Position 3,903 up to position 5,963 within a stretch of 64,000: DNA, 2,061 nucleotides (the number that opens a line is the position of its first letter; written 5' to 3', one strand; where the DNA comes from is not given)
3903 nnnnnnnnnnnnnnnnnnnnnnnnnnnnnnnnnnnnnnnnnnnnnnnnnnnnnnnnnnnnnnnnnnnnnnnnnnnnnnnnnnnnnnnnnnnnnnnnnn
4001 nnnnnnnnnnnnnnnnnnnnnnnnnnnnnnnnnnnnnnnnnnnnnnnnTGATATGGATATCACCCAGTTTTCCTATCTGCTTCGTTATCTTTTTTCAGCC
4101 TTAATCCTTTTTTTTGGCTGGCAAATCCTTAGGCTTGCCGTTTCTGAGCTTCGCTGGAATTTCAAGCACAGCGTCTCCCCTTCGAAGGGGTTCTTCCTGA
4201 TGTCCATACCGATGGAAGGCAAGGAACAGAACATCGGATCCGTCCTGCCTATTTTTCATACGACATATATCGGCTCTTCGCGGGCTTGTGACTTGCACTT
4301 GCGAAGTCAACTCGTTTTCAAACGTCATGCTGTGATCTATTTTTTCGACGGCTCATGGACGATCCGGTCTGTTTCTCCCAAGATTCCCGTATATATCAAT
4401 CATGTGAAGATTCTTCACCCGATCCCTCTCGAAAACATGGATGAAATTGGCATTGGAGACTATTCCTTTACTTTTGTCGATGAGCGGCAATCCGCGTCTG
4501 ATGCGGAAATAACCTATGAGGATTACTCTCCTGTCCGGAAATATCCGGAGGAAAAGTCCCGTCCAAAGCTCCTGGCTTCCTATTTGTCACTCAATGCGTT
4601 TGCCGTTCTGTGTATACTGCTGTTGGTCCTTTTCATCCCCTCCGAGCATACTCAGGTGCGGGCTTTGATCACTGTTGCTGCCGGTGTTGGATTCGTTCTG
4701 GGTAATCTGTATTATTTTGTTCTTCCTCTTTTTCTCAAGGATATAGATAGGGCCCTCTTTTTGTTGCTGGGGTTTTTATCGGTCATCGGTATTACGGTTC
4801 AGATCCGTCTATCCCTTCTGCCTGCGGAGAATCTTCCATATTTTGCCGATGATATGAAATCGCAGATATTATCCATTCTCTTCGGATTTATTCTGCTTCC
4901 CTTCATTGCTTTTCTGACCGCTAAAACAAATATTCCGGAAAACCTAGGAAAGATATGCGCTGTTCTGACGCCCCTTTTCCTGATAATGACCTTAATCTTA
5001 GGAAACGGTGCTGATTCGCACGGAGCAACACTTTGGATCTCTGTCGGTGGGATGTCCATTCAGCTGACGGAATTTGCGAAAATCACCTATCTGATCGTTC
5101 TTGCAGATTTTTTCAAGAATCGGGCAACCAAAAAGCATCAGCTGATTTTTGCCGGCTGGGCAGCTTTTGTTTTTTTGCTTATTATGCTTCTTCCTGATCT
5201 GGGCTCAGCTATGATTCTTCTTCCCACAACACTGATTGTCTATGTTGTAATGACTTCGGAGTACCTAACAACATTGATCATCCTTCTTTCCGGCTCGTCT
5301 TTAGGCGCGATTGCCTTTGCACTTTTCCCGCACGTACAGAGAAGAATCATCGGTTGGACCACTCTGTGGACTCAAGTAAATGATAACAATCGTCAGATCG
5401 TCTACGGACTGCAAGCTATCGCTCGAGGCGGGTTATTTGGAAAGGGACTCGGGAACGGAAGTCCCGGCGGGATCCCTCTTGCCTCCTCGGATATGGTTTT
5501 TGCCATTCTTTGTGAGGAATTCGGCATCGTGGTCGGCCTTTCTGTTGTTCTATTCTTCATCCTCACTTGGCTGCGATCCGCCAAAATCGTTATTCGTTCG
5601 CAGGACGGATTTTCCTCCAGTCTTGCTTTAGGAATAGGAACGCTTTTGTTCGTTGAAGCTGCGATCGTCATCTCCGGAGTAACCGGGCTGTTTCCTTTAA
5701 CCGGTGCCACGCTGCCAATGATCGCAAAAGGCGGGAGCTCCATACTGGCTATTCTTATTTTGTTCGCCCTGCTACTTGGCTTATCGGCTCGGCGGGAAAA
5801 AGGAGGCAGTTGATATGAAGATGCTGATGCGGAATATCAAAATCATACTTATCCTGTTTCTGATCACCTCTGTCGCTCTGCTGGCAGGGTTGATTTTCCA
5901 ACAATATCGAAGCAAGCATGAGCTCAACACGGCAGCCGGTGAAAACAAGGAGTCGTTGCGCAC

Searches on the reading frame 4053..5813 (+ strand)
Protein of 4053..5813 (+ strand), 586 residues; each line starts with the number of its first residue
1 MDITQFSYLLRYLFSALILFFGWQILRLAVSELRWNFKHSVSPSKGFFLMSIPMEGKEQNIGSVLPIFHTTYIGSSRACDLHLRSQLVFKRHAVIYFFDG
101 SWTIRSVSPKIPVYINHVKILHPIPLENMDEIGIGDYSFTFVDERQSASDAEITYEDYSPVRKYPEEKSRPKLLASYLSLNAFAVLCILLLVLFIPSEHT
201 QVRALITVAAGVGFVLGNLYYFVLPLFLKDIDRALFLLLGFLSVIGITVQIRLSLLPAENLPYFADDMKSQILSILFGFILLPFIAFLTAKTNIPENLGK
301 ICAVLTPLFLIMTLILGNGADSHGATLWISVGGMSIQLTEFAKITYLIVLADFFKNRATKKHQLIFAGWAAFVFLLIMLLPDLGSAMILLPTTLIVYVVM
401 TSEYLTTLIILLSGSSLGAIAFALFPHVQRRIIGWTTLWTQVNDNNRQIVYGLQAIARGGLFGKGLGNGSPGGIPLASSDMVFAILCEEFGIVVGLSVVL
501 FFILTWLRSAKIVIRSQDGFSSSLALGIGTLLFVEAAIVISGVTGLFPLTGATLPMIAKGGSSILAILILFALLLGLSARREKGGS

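Call 4: search_protein_families(library=pfam, proteins=[window:4053-5813:+], max_evalue=0.01)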
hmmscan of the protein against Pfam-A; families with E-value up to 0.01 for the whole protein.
window:4053-5813:+ (586 aa): 3 families
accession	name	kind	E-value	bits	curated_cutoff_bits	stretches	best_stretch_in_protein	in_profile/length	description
PF01098.24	FTSW_RODA_SPOVE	-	9e-54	183.2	26.4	1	235-581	4-354/356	Cell cycle protein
PF00498.31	FHA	-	3.2e-10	40.7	20.7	1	72-135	2-67/67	FHA domain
PF16697.10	Yop-YscD_cpl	-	3.4e-06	27.6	33.2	1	69-144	16-93/94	Inner membrane component of T3SS, cytoplasmic domain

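Call 5: search_protein_families(library=padloc, proteins=[window:4053-5813:+], max_evalue=0.01)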
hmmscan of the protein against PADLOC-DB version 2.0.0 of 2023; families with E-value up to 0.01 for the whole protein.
window:4053-5813:+ (586 aa): 0 families

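Call 6: search_protein_families(library=ncbifam, proteins=[window:4053-5813:+], max_evalue=0.01)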
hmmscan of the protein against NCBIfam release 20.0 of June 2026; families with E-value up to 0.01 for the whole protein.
window:4053-5813:+ (586 aa): 8 families
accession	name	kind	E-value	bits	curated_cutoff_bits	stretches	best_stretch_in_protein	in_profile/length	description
TIGR02614.1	ftsW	equivalog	2.4e-60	204.5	337.5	1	232-580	1-356/357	putative lipid II flippase FtsW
TIGR02210.1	rodA_shape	equivalog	9.9e-46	156.5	336.7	1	235-581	4-356/357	rod shape-determining protein RodA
TIGR02615.1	spoVE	exception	1e-44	153.5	448.8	1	236-578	5-353/354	stage V sporulation protein E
NF008042.0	PRK10774.1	equivalog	1.8e-26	93.1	493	1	269-576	74-387/405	cell division protein FtsW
NF037961.1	RodA_shape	subfamily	7.4e-24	84.8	150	2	453-582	280-412/415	rod shape-determining protein RodA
NF008060.0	PRK10794.1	equivalog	2.9e-20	72.6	590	1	267-581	45-363/370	peptidoglycan glycosyltransferase MrdB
TIGR03354.1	VI_FHA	hypoth_equivalog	3.2e-05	23.9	120.25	1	72-138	27-98/420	type VI secretion system-associated FHA domain protein TagH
NF049868.1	FhaB_Rv0019c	equivalog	0.00045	20.3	125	1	69-136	86-153/158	FHA domain-containing protein FhaB/FipA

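Call 12: find_homologous_proteins(query=window:4053-5813:+, max_evalue=1e-10)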
Query window:4053-5813:+ (586 aa): 402 proteins with E <= 1e-10 among 8000 candidates; the best 120 are listed.
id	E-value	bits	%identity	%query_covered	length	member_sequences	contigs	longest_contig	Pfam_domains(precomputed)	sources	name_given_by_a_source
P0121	0.0e+0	1269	100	100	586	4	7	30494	PF01098.25,PF00498.32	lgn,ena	-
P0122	0.0e+0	1104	85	100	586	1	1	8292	PF01098.25,PF00498.32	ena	-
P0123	0.0e+0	1101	85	100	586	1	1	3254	PF01098.25,PF00498.32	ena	-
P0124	0.0e+0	1100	85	100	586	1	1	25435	PF01098.25,PF00498.32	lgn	-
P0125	0.0e+0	1099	84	100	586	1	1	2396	PF01098.25,PF00498.32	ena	-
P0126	8.0e-295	997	77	100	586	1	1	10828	PF01098.25,PF00498.32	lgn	-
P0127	2.0e-255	867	67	100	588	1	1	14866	PF01098.25,PF00498.32,PF16697.11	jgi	-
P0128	9.7e-253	858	66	100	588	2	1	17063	PF01098.25,PF00498.32,PF16697.11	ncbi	-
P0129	9.7e-241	819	63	100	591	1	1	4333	PF01098.25,PF00498.32,PF16697.11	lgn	-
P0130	1.5e-240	818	63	100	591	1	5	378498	PF01098.25,PF00498.32,PF16697.11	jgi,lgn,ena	-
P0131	3.5e-237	807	62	100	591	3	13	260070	PF01098.25,PF00498.32,PF16697.11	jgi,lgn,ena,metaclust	metaclust:\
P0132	1.2e-236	805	63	100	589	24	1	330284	PF01098.25,PF00498.32,PF16697.11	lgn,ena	-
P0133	4.5e-235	800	62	100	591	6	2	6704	PF01098.25,PF00498.32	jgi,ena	-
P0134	1.4e-234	798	61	100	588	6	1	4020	PF01098.25,PF00498.32,PF16697.11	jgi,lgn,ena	-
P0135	5.9e-234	796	62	99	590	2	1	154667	PF01098.25,PF00498.32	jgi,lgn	-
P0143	3.4e-214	731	57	100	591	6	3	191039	PF01098.25,PF00498.32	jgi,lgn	-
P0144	1.4e-203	696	58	95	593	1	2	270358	PF01098.25,PF00498.32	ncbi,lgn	-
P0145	8.0e-200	683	56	99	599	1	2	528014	PF01098.25,PF00498.32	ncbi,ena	-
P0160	1.6e-180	620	51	99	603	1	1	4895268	PF01098.25,PF00498.32,PF16697.11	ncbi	-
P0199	2.5e-158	547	48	98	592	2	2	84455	PF01098.25,PF00498.32,PF16697.11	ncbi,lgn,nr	ncbi:MAG: FtsW/RodA/SpoVE family cell cycle protein [Oscillospiraceae bacterium]|nr:FtsW/RodA/SpoVE 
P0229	1.4e-146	508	44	99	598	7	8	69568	PF01098.25,PF00498.32,PF16697.11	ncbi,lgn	ncbi:MAG: FtsW/RodA/SpoVE family cell cycle protein [Saccharofermentanales bacterium]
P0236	8.4e-140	485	43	99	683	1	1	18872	PF01098.25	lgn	-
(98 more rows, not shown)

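Call 13: find_encoding_contigs(protein=P0160, flank=10000, max_places=2)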
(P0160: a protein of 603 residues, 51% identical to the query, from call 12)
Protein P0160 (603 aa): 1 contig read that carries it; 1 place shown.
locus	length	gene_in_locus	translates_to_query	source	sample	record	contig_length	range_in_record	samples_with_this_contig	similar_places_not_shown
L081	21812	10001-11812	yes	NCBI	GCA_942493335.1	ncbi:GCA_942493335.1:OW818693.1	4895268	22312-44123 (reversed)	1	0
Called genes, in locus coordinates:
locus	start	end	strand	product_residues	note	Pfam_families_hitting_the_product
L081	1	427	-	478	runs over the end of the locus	PF17767:NAPRTase_N, PF04095:NAPRTase (faint), PF17956:NAPRTase_C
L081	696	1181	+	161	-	PF00255:GSHPx, PF00578:AhpC-TSA, PF08534:Redoxin (weak)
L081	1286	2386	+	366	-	PF04055:Radical_SAM, PF13353:Fer4_12 (weak)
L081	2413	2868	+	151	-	PF22381:Staph_reg_Sar_Rot, PF12802:MarR_2, PF01047:MarR, PF13463:HTH_27 (weak)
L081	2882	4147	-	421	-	PF01553:Acyltransferase (weak)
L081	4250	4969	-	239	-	PF13353:Fer4_12, PF04055:Radical_SAM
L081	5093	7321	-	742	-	PF02901:PFL-like, PF01228:Gly_radical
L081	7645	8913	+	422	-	PF02040:ArsB, PF03600:CitMHS, PF06808:DctM (faint)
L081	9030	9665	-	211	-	PF13483:Lactamase_B_3, PF12706:Lactamase_B_2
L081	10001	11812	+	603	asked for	PF16697:Yop-YscD_cpl (weak), PF00498:FHA, PF01098:FTSW_RODA_SPOVE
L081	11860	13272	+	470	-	PF00905:Transpeptidase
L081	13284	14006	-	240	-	PF02146:SIR2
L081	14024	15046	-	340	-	-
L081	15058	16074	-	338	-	PF18152:DAHP_snth_FXD, PF00793:DAHP_synth_1, PF03102:NeuB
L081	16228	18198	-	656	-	PF00990:GGDEF, PF00563:EAL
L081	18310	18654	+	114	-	-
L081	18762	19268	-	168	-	-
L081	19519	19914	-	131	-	PF00903:Glyoxalase, PF18029:Glyoxalase_6 (faint), PF22677:Ble-like_N (faint)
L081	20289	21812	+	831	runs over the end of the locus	PF02927:CelD_N (faint), PF00759:Glyco_hydro_9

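Call 14: find_encoding_contigs(protein=P0229, flank=10000, max_places=2)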
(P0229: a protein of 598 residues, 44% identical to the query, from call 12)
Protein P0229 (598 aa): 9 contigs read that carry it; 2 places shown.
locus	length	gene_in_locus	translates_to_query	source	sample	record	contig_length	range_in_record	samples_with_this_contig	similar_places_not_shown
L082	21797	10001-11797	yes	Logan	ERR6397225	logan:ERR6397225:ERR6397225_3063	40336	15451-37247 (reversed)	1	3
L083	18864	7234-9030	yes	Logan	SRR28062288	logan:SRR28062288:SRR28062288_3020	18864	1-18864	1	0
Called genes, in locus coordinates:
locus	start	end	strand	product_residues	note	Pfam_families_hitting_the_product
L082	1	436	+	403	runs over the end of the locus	PF01960:ArgJ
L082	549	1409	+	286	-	PF00696:AA_kinase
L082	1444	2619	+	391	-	PF00202:Aminotran_3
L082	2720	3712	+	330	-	PF02729:OTCace_N, PF00185:OTCace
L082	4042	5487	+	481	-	PF08245:Mur_ligase_M, PF02875:Mur_ligase_C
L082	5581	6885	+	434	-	PF01594:AI-2E_transport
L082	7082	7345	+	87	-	PF00312:Ribosomal_S15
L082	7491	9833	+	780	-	PF01138:RNase_PH, PF03725:RNase_PH_C, PF03726:PNPase, PF01138:RNase_PH, PF00013:KH_1, PF00575:S1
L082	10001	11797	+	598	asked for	PF00498:FHA, PF16697:Yop-YscD_cpl (weak), PF01098:FTSW_RODA_SPOVE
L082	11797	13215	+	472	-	PF00905:Transpeptidase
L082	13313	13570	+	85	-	-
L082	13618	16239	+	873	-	PF02739:5_3_exonuc_N, PF01367:5_3_exonuc, PF00476:DNA_pol_A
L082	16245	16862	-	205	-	PF01121:CoaE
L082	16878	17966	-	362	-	PF01926:MMR_HSR1, PF02421:FeoB_N, PF06071:YchF-GTPase_C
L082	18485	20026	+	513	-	PF13541:ChlI, PF00493:MCM (faint), PF01078:Mg_chelatase, PF00158:Sigma54_activat (faint), PF07728:AAA_5, PF13335:Mg_chelatase_C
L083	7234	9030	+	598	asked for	PF00498:FHA, PF16697:Yop-YscD_cpl (weak), PF01098:FTSW_RODA_SPOVE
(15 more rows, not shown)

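Call 15: find_encoding_contigs(protein=P0143, flank=10000, max_places=1)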
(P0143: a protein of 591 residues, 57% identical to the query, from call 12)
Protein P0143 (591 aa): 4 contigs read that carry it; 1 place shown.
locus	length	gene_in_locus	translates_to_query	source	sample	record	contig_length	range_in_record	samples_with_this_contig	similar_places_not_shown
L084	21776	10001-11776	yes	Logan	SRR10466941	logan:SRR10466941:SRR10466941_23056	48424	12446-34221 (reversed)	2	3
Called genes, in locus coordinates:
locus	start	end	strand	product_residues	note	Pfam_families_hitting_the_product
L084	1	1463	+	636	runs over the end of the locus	PF00120:Gln-synt_C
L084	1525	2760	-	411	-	PF03447:NAD_binding_3, PF00742:Homoserine_dh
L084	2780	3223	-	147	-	-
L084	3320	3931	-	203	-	PF01725:Ham1p_like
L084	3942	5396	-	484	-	PF17125:Methyltr_RsmF_N, PF01189:Methyltr_RsmB-F, PF17126:RsmF_methylt_CI (weak), PF13636:Methyltranf_PUA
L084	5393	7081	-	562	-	PF01432:Peptidase_M3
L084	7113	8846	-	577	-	PF03485:Arg_tRNA_synt_N, PF00750:tRNA-synt_1d, PF05746:DALR_1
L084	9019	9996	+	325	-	PF00953:Glycos_transf_4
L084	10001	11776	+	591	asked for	PF00498:FHA, PF01098:FTSW_RODA_SPOVE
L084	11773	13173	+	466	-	PF00905:Transpeptidase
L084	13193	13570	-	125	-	-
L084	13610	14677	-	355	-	PF13672:PP2C_2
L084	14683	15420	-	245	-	PF00092:VWA, PF13519:VWA_2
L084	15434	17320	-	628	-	PF00069:Pkinase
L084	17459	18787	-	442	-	PF00278:Orn_DAP_Arg_deC, PF02784:Orn_Arg_deC_N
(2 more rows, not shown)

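Call 16: find_encoding_contigs(protein=P0145, flank=10000, max_places=1)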
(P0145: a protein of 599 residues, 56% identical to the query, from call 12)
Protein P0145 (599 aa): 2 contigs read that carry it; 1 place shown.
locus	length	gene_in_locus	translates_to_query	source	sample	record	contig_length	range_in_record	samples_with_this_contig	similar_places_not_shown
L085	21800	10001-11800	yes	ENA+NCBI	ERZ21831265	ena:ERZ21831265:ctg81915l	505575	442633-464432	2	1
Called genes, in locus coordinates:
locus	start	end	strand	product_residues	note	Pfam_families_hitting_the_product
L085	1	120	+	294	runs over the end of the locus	PF00005:ABC_tran, PF13304:AAA_21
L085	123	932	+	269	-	PF12679:ABC2_membrane_2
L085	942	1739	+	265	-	PF01061:ABC2_membrane, PF12679:ABC2_membrane_2, PF12730:ABC2_membrane_4 (weak), PF12698:ABC2_membrane_3, PF13346:ABC2_membrane_5 (weak)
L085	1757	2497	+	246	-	PF27246:MJ1433_N, PF27232:MJ1433_C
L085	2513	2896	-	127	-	-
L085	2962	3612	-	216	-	-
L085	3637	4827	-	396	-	PF01321:Creatinase_N, PF00557:Peptidase_M24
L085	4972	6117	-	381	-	PF04932:Wzy_C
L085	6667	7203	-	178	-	PF00156:Pribosyltran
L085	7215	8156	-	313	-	PF13189:Cytidylate_kin2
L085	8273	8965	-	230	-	PF16316:DUF4956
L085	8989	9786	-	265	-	PF09359:VTC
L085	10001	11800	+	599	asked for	PF00498:FHA, PF01098:FTSW_RODA_SPOVE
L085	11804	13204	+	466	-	PF00905:Transpeptidase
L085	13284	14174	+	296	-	PF03976:PPK2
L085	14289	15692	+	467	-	PF13537:GATase_7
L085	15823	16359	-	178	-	PF01569:PAP2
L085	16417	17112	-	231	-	PF13472:Lipase_GDSL_2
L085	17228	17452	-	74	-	PF13744:HTH_37 (weak), PF12844:HTH_19, PF13560:HTH_31, PF01381:HTH_3, PF13443:HTH_26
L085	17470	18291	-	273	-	PF08902:DUF1848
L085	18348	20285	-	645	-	PF00005:ABC_tran, PF02463:SMC_N (faint), PF13238:AAA_18 (faint), PF13304:AAA_21 (weak), PF12848:ABC_tran_Xtn, PF00005:ABC_tran, PF16326:ABC_tran_CTD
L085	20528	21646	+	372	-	PF00270:DEAD, PF04851:ResIII, PF00271:Helicase_C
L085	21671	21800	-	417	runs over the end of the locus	PF00079:Serpin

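Call 17: find_encoding_contigs(protein=P0199, flank=10000, max_places=1)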
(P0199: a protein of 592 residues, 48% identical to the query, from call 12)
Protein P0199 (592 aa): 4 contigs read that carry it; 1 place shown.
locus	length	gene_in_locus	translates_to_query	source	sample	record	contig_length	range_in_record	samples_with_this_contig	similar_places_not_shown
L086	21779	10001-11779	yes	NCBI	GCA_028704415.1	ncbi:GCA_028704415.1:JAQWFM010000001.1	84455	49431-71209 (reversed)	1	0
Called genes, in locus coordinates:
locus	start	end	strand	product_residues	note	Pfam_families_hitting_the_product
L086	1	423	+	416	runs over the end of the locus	PF00009:GTP_EFTU (faint), PF01926:MMR_HSR1, PF00350:Dynamin_N (faint), PF18128:HydF_dimer, PF18133:HydF_tetramer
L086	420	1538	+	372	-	PF04055:Radical_SAM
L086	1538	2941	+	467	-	PF04055:Radical_SAM, PF06968:BATS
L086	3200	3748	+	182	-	PF07155:ECF-ribofla_trS, PF12822:ECF_trnsprt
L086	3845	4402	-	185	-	PF01613:Flavin_Reduct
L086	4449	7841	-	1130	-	PF02837:Glyco_hydro_2_N, PF22666:Glyco_hydro_2_N2 (faint), PF00703:Glyco_hydro_2 (weak), PF02836:Glyco_hydro_2_C, PF16353:LacZ_4, PF02929:Bgal_small_N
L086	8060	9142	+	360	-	-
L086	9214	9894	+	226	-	PF04012:PspA_IM30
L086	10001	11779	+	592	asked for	PF00498:FHA, PF16697:Yop-YscD_cpl (weak), PF01098:FTSW_RODA_SPOVE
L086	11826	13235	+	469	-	PF00905:Transpeptidase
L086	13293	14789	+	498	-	-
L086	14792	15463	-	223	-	-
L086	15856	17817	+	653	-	PF00162:PGK, PF00121:TIM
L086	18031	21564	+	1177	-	PF01855:POR_N, PF17147:PFOR_II, PF01558:POR, PF10371:EKR, PF00037:Fer4 (weak), PF12837:Fer4_6 (weak), PF12838:Fer4_7, PF02775:TPP_enzyme_C, +6 more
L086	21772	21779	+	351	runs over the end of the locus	PF07261:DnaB_2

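Call 36: find_related_loci(query=A2, collection=metagenome_contigs, flank=10000)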
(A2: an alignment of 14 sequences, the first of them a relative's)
Query A2 (592 aa) in metagenome_contigs; peptide patterns used: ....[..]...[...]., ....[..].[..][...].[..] (x = any residue, [..] = any of these).
600 stretches matched a pattern (row limit reached: there are more); 593 encode a relative of the query (tblastn E <= 1e-3); the best 80 are kept; 80 distinct loci.
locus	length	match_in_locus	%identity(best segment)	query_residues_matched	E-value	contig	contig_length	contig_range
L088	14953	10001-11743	49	6-591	3e-166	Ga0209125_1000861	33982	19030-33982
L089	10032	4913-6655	49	6-591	2e-166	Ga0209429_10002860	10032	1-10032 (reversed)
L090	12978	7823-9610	45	1-590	2e-160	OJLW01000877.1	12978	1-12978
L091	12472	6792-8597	44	1-592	2e-152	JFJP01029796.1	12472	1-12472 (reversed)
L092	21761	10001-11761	45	6-591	7e-151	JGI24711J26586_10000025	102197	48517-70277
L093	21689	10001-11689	48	25-591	7e-167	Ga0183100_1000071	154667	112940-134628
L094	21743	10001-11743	47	6-591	2e-162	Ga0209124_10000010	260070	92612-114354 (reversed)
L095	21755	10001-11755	42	6-591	4e-113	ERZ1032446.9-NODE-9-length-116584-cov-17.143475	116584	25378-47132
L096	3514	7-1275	48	191-575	1e-97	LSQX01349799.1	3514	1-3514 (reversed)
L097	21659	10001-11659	43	31-591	7e-121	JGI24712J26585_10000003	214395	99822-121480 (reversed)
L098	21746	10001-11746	47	6-591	2e-160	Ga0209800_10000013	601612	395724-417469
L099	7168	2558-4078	28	36-574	1e-45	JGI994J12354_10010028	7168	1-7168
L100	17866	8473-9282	34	319-588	1e-44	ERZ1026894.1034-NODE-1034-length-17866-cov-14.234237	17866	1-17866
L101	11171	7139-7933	35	327-591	1e-44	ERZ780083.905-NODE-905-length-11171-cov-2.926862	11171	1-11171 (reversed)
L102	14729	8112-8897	35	327-588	1e-44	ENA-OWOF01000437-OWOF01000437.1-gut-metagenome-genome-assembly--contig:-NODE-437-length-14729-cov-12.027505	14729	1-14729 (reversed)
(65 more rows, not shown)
